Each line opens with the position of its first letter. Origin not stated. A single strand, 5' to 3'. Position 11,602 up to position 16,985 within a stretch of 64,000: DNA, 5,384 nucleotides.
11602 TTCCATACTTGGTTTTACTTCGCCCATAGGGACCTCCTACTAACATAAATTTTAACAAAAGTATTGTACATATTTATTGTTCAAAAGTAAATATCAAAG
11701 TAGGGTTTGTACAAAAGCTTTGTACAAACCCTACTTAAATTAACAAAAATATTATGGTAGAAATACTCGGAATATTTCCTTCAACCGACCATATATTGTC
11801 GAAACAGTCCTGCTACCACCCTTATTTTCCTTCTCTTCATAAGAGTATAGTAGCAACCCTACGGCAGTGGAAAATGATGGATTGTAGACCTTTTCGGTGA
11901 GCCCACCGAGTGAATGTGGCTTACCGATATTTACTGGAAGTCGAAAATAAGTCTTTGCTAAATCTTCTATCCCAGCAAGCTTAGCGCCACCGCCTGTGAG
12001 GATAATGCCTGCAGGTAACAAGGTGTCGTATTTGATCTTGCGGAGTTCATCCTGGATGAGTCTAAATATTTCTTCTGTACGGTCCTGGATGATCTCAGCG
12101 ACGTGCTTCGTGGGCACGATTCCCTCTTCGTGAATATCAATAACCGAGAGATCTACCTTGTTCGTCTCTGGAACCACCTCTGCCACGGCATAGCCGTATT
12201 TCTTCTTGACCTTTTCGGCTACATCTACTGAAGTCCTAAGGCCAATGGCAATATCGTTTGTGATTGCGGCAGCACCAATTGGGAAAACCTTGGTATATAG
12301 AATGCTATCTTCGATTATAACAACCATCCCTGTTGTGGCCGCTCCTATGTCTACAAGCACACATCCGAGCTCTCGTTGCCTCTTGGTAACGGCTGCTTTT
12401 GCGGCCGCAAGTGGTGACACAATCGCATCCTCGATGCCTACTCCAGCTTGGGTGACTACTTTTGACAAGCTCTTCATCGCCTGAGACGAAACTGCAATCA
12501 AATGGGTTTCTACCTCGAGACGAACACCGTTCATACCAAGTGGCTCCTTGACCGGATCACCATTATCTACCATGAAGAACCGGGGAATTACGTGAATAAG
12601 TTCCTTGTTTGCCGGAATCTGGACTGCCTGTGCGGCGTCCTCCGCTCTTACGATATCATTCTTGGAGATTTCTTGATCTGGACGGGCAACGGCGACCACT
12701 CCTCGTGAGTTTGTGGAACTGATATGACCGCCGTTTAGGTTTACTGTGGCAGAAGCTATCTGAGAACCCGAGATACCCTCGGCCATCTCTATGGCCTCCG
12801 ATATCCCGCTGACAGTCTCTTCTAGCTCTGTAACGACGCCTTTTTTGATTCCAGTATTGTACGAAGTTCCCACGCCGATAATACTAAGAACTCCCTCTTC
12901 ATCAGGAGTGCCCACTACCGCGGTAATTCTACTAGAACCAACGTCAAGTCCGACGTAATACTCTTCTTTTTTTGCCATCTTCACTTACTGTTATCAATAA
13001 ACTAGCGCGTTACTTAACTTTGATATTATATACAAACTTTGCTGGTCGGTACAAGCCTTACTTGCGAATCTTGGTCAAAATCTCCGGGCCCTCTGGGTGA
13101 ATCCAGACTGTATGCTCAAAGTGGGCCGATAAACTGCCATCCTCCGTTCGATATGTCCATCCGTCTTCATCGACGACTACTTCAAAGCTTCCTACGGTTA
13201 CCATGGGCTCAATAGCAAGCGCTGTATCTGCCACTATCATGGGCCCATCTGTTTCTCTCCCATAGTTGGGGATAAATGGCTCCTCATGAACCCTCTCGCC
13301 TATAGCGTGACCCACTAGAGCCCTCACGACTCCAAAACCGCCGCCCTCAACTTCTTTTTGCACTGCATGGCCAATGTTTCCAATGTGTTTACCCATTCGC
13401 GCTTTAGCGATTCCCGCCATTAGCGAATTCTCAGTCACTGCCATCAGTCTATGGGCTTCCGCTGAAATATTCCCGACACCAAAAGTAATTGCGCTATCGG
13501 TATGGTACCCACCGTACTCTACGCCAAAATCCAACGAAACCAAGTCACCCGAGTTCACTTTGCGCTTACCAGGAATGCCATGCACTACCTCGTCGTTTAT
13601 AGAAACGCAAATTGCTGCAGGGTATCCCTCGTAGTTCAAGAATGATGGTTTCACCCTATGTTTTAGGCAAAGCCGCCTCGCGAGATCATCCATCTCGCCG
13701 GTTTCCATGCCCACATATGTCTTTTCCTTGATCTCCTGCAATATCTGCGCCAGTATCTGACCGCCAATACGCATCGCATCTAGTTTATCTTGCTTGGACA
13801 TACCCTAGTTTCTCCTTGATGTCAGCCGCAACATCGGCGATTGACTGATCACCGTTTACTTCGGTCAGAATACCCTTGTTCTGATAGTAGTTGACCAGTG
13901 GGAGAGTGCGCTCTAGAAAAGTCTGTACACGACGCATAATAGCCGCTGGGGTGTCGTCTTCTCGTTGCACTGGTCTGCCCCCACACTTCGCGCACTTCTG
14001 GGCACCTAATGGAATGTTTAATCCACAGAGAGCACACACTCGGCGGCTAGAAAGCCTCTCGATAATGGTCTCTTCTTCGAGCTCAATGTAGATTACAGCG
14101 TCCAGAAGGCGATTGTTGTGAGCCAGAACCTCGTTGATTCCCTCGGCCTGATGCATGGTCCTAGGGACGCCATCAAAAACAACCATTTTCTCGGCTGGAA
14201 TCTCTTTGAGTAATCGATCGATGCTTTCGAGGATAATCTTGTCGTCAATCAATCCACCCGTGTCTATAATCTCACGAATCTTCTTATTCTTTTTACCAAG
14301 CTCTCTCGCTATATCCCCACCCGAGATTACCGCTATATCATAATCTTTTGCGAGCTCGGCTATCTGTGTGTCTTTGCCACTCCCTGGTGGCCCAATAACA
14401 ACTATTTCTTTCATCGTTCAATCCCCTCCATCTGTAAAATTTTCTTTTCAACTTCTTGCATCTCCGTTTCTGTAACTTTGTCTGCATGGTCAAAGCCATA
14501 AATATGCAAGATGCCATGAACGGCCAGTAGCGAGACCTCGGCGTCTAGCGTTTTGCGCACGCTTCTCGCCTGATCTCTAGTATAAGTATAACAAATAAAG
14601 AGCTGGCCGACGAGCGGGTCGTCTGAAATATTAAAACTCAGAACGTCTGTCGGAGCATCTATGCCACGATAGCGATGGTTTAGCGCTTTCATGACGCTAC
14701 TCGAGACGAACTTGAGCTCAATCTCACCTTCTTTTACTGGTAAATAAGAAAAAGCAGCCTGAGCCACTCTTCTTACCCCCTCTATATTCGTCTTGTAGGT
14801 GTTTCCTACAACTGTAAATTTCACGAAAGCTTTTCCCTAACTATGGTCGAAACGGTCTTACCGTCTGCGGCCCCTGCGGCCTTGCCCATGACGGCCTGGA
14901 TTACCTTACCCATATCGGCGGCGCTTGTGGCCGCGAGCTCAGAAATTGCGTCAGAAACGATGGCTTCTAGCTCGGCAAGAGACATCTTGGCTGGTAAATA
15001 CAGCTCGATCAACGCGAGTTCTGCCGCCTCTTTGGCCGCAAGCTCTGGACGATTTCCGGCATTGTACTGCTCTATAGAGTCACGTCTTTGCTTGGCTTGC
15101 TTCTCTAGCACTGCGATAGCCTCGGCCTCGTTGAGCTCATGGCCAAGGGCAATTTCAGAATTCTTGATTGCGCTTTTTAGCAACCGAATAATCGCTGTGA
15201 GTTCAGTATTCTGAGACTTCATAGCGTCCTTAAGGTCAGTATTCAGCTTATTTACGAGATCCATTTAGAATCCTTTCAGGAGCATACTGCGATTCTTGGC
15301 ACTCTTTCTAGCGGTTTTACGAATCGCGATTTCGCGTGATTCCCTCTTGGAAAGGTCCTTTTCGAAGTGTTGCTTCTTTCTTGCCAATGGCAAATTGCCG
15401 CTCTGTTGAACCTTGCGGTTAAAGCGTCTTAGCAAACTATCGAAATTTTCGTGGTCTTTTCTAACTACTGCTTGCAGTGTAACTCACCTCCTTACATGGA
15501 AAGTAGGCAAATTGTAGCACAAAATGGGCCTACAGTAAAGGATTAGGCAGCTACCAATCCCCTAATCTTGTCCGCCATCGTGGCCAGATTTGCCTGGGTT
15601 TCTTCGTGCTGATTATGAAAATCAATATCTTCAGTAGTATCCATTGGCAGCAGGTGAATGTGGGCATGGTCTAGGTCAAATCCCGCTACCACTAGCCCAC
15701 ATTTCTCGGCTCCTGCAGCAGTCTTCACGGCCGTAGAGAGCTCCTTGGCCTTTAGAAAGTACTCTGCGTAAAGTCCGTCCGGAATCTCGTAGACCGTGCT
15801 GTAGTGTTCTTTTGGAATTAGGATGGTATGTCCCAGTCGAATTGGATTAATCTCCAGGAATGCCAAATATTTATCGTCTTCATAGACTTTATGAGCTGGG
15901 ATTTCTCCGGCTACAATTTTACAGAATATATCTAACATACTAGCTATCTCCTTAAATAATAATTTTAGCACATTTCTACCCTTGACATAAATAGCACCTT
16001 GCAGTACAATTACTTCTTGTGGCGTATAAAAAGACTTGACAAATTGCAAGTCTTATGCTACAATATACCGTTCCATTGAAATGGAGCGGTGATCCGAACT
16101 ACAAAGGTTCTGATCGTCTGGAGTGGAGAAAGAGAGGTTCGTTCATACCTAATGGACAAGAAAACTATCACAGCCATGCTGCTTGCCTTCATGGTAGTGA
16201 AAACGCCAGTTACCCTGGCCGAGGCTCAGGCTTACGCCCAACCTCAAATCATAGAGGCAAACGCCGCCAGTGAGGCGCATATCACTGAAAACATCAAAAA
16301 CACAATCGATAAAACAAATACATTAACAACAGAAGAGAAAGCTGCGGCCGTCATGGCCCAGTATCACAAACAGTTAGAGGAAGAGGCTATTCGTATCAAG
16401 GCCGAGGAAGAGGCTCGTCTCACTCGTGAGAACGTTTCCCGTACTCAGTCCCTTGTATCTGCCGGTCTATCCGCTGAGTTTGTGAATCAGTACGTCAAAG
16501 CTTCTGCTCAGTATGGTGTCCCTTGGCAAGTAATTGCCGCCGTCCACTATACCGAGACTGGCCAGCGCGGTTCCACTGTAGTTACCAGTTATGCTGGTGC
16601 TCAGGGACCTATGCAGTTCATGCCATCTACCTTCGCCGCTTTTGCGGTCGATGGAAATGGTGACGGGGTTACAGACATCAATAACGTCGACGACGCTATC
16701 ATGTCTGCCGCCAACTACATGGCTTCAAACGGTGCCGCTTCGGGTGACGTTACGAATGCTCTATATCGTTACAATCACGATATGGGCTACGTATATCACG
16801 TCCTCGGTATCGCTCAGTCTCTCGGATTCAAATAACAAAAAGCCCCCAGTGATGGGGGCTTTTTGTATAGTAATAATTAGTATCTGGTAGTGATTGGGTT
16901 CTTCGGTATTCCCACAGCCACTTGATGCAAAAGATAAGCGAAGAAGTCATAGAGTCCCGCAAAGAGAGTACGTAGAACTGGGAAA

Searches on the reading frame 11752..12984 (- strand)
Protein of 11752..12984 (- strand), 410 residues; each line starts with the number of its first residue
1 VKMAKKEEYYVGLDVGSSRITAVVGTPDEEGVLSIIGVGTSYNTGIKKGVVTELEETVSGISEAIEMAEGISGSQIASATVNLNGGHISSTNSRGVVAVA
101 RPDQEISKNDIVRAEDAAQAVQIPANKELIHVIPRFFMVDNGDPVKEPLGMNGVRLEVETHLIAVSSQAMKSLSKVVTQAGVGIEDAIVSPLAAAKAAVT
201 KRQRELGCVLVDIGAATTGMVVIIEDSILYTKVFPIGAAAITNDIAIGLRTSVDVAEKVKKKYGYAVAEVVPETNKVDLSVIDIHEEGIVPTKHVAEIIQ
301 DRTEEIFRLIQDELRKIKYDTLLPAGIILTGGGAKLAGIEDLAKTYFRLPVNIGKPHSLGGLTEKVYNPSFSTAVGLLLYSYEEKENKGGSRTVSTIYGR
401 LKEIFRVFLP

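Call 40: search_protein_families(library=pfam, proteins=[window:11752-12984:-], max_evalue=0.00001)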
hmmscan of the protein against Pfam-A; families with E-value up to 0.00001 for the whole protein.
window:11752-12984:- (410 aa): 4 families
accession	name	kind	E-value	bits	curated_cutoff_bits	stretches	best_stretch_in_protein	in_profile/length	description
PF14450.12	FtsA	-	5.3e-36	124.2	31.8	1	209-376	1-127/127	Cell division protein FtsA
PF02491.25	SHS2_FTSA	-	7.1e-26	90.8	25.4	1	85-163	1-78/79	SHS2 domain inserted in FTSA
PF06723.19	MreB_Mbl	-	6.1e-11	42.2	27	1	172-355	111-305/327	MreB/Mbl protein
PF11104.14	PilM_2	-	2.4e-06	27.2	27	0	198-263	172-237/340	Type IV pilus assembly protein PilM;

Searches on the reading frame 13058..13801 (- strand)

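Call 40: search_protein_families(library=pfam, proteins=[window:13058-13801:-], max_evalue=0.00001)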
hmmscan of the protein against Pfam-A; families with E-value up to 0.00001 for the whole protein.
window:13058-13801:- (247 aa): 1 family
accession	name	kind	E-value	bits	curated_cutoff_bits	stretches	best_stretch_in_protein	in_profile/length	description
PF00557.29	Peptidase_M24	-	8.7e-40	137.1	23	1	9-235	2-207/208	Metallopeptidase family M24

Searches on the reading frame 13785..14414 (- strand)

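Call 40: search_protein_families(library=pfam, proteins=[window:13785-14414:-], max_evalue=0.00001)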
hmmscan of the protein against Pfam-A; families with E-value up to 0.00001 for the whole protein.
window:13785-14414:- (209 aa): 3 families
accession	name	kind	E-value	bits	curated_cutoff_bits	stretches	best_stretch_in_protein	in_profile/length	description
PF00406.28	ADK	-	6.8e-32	111.1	26.8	1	6-181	1-150/151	Adenylate kinase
PF13207.12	AAA_17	-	8.8e-22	78.3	27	1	7-124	1-122/136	AAA domain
PF13238.12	AAA_18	-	3.9e-07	31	29.4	1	4-125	1-112/128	AAA domain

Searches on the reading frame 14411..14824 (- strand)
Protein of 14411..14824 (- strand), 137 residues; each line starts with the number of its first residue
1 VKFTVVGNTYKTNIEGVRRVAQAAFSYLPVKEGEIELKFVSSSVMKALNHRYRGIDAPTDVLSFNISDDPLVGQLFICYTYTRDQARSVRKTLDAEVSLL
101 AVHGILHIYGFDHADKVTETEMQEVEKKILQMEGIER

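Call 40: search_protein_families(library=pfam, proteins=[window:14411-14824:-], max_evalue=0.00001)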
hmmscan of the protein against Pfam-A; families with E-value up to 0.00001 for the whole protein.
window:14411-14824:- (137 aa): 1 family
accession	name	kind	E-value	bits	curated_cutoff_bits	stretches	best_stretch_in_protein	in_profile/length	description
PF02130.23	YbeY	-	1.4e-29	103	25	1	17-131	11-127/129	Endoribonuclease YbeY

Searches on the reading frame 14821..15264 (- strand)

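Call 41: search_protein_families(library=pfam, proteins=[window:14821-15264:-], max_evalue=0.00001)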
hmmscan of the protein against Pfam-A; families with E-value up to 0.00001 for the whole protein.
window:14821-15264:- (147 aa): 1 family
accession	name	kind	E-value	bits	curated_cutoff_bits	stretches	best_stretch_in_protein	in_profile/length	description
PF09424.15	YqeY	-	1.6e-47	161.6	27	1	5-146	2-143/143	Yqey-like protein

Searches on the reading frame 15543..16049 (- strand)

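Call 41: search_protein_families(library=pfam, proteins=[window:15543-16049:-], max_evalue=0.00001)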
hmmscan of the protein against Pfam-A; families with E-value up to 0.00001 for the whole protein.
window:15543-16049:- (168 aa): 2 families
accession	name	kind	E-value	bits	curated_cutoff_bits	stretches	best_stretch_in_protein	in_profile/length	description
PF01230.28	HIT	-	2.1e-15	57.6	21.5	1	48-137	2-96/98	HIT domain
PF11969.13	DcpS_C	-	4.5e-07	30.8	24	1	41-134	3-100/114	Scavenger mRNA decapping enzyme C-term binding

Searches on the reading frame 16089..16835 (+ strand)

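Call 41: search_protein_families(library=pfam, proteins=[window:16089-16835:+], max_evalue=0.00001)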
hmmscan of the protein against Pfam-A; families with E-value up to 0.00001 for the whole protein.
window:16089-16835:+ (248 aa): 2 families
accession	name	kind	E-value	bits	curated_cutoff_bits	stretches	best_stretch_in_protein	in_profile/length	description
PF13406.11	SLT_2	-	1.5e-17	64.2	24.3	1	163-219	147-204/292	Transglycosylase SLT domain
PF01464.25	SLT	-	5e-11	42.6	21.3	1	137-233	5-99/117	Transglycosylase SLT domain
